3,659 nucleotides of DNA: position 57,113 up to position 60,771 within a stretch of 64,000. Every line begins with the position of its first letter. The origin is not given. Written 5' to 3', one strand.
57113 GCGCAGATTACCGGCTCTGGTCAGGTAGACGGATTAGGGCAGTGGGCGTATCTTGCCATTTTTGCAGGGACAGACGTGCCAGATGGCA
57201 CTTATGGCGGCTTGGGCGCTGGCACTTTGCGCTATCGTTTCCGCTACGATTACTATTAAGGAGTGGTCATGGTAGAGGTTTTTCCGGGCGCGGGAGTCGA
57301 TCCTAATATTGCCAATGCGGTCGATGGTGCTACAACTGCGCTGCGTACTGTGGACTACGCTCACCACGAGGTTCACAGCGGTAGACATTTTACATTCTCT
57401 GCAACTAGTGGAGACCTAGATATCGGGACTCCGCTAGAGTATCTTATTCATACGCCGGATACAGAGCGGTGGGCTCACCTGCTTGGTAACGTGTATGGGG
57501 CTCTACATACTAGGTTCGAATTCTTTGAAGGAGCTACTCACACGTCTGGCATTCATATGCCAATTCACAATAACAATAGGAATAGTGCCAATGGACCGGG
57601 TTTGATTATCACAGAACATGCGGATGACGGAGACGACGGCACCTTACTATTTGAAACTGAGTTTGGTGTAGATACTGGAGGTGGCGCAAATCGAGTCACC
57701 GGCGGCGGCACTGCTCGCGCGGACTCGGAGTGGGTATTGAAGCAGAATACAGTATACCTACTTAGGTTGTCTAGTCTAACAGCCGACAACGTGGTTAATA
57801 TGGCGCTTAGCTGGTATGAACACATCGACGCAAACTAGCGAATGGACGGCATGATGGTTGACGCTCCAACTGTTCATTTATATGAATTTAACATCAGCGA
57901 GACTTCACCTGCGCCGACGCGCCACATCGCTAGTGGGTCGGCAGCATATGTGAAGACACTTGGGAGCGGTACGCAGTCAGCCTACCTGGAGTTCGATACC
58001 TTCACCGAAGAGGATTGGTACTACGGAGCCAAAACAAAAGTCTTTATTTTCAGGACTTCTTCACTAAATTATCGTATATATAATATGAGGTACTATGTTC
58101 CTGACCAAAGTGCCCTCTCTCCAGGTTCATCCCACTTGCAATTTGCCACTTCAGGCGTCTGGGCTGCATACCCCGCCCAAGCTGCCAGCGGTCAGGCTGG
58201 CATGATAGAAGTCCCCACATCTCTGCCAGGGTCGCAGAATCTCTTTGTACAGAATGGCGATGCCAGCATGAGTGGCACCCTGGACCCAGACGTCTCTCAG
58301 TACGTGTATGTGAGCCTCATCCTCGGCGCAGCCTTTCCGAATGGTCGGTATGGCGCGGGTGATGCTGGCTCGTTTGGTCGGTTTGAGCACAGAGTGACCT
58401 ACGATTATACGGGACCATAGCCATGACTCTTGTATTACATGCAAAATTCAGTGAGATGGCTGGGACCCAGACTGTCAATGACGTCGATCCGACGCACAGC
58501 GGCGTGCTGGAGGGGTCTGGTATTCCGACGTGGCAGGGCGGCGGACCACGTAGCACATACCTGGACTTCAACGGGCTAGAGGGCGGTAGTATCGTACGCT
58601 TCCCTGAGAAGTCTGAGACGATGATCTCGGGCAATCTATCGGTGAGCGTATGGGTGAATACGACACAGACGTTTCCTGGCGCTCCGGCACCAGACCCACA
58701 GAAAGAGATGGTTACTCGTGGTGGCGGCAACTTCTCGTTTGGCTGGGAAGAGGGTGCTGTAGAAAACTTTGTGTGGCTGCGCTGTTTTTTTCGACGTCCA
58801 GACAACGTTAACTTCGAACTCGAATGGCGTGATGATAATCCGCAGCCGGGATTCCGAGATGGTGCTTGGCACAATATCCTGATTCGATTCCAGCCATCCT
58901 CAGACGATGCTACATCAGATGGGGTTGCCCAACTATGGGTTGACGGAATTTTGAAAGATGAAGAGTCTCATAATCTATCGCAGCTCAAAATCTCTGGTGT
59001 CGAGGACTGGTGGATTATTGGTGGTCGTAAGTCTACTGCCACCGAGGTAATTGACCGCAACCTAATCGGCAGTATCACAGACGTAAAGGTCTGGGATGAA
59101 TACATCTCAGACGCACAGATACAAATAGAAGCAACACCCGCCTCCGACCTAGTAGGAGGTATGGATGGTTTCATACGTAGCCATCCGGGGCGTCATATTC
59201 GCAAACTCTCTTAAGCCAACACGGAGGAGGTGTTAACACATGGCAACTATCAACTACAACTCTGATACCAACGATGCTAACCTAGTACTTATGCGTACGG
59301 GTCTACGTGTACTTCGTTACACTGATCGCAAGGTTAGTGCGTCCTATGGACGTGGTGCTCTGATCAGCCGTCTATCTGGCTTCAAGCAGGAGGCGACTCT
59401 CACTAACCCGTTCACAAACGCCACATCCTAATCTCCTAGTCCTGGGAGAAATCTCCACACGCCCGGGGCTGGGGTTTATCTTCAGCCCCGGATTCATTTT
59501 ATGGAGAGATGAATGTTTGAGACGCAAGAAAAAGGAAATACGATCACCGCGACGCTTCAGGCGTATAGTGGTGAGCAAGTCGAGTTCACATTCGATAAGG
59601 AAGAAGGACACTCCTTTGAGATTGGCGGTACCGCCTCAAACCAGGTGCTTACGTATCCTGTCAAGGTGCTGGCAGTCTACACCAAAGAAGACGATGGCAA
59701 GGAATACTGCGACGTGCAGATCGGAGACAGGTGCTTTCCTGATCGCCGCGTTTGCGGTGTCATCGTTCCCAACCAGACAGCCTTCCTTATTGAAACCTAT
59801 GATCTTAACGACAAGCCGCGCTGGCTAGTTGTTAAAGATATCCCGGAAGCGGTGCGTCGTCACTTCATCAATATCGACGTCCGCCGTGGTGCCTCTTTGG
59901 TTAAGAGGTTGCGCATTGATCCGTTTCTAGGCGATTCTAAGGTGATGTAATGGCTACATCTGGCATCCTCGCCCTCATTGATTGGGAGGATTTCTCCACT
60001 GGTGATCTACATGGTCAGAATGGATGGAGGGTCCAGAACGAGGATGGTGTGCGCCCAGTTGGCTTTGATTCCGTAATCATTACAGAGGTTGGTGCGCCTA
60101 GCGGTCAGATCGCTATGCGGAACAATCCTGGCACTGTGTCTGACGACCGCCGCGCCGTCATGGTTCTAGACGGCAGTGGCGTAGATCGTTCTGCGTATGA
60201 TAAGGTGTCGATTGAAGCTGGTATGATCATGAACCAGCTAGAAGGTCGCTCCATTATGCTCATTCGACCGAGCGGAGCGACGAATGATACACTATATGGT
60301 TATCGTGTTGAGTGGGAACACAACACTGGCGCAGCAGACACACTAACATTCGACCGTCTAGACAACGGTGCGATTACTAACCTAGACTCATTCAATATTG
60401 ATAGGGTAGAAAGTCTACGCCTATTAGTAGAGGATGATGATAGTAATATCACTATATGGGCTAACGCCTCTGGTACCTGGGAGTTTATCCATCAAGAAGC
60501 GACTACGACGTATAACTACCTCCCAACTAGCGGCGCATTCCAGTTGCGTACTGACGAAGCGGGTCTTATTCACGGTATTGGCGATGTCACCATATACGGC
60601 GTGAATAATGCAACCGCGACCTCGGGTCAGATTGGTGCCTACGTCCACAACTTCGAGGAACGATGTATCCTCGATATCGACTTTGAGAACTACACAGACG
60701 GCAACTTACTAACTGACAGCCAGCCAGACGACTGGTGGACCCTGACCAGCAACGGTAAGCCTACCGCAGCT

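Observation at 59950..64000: Giant fiber protein with about 16 SGQIGGY heptapeptide units in tandem DNA repeats plus LamG-like modules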

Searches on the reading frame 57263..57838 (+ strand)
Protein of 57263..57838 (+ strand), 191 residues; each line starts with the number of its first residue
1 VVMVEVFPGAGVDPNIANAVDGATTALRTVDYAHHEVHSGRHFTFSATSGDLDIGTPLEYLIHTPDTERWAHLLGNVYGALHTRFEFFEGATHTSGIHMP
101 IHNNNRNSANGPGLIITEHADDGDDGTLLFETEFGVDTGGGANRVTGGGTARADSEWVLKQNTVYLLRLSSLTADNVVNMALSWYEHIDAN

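Call 7: search_protein_families(library=pfam, proteins=[window:57263-57838:+], max_evalue=0.01)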
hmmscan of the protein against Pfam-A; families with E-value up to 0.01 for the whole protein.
window:57263-57838:+ (191 aa): 0 families

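Call 8: search_protein_families(library=phrogs, proteins=[window:57263-57838:+], max_evalue=0.001)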
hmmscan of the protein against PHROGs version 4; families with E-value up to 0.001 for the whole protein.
window:57263-57838:+ (191 aa): 1 family
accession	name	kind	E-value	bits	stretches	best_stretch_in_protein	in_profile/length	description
phrog_5335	-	unknown function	2.6e-12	47.8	1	24-186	21-183/191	-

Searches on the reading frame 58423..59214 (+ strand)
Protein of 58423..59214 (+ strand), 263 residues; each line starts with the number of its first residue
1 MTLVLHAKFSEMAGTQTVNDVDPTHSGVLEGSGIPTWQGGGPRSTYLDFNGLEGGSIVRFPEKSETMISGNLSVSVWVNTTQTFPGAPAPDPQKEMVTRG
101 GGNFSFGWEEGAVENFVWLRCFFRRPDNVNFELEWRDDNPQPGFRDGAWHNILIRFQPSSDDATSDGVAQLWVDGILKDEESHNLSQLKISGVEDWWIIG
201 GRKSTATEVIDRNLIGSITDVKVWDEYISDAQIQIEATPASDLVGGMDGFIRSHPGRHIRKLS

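Call 7: search_protein_families(library=pfam, proteins=[window:58423-59214:+], max_evalue=0.01)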
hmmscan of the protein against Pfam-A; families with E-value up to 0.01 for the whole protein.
window:58423-59214:+ (263 aa): 2 families
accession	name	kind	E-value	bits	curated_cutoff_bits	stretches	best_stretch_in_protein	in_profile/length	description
PF13385.13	Laminin_G_3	-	5.9e-09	36.7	27.6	1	55-234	4-151/151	Concanavalin A-like lectin/glucanases superfamily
PF00354.24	Pentaxin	-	0.0081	16.3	25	0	164-235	94-165/194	Pentaxin family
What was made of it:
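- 58423..59214 (+): Separate 263-aa LamG protein. Pfam PF13385, E 5.9e-9 (call 7).
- Checked: The upstream ORF 58423-59214 is also Laminin_G_3 (E 5.9e-9, call 7).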

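Call 8: search_protein_families(library=phrogs, proteins=[window:58423-59214:+], max_evalue=0.001)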
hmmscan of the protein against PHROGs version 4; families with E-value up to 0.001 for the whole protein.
window:58423-59214:+ (263 aa): 0 families

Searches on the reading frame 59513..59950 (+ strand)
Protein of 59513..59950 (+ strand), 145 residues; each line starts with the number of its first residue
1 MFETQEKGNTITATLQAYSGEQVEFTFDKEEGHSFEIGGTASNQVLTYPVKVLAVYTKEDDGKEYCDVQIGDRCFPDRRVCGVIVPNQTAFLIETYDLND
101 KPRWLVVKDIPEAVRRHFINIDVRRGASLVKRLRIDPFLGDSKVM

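Call 7: search_protein_families(library=pfam, proteins=[window:59513-59950:+], max_evalue=0.01)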
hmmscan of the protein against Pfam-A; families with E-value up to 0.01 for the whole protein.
window:59513-59950:+ (145 aa): 0 families

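Call 8: search_protein_families(library=phrogs, proteins=[window:59513-59950:+], max_evalue=0.001)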
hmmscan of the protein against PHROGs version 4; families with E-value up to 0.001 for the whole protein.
window:59513-59950:+ (145 aa): 0 families

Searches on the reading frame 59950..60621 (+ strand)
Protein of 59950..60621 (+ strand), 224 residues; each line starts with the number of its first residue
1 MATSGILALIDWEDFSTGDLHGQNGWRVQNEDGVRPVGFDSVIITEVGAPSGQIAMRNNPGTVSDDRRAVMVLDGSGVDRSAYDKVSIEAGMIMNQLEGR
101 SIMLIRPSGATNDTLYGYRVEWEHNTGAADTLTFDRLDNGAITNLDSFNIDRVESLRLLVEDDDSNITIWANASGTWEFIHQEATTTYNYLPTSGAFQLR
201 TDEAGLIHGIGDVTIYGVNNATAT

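Call 28: search_protein_families(library=pfam, proteins=[window:59950-60621:+], max_evalue=10)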
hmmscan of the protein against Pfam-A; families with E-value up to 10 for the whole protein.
window:59950-60621:+ (224 aa): 1 family
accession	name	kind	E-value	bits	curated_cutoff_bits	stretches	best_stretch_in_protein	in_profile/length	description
PF23743.1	Beta-prop_BBS7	-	0.22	11.2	27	1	121-182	200-255/299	BBS7 beta-propeller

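Call 69: search_solved_structures(query=A6, max_evalue=10, show_alignments=1)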
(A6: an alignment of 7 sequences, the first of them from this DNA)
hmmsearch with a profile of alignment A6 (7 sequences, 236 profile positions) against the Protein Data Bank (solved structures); distinct sequences matched with E-value up to 10: 1.
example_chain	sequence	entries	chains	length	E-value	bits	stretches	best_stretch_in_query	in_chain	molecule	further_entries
1h5b_A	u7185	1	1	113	1.1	11.8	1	120-194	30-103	MURINE T CELL RECEPTOR (TCR) VALPHA DOMAIN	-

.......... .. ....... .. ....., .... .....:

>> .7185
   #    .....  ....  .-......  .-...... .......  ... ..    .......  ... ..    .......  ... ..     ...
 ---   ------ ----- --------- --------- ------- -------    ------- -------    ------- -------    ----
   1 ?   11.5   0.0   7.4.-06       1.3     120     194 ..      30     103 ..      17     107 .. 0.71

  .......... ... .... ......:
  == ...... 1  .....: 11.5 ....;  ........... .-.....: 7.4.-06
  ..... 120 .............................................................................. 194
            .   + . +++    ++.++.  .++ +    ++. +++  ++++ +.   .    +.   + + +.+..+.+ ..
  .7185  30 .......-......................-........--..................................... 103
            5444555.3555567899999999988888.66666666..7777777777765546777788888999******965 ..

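Call 70: search_protein_families(library=pfam, alignment_id=A6, max_evalue=10)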
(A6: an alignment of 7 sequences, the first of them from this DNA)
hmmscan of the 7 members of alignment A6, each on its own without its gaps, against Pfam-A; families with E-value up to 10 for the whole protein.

A. member 1, seq(224 aa): 1 family
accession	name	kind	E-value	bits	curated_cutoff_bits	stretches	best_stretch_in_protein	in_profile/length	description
PF23743.1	Beta-prop_BBS7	-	0.22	11.2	27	1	121-182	200-255/299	BBS7 beta-propeller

B. families by the number of members that match (of 7 scanned): 1 family
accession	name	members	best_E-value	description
PF23743.1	Beta-prop_BBS7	1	0.22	BBS7 beta-propeller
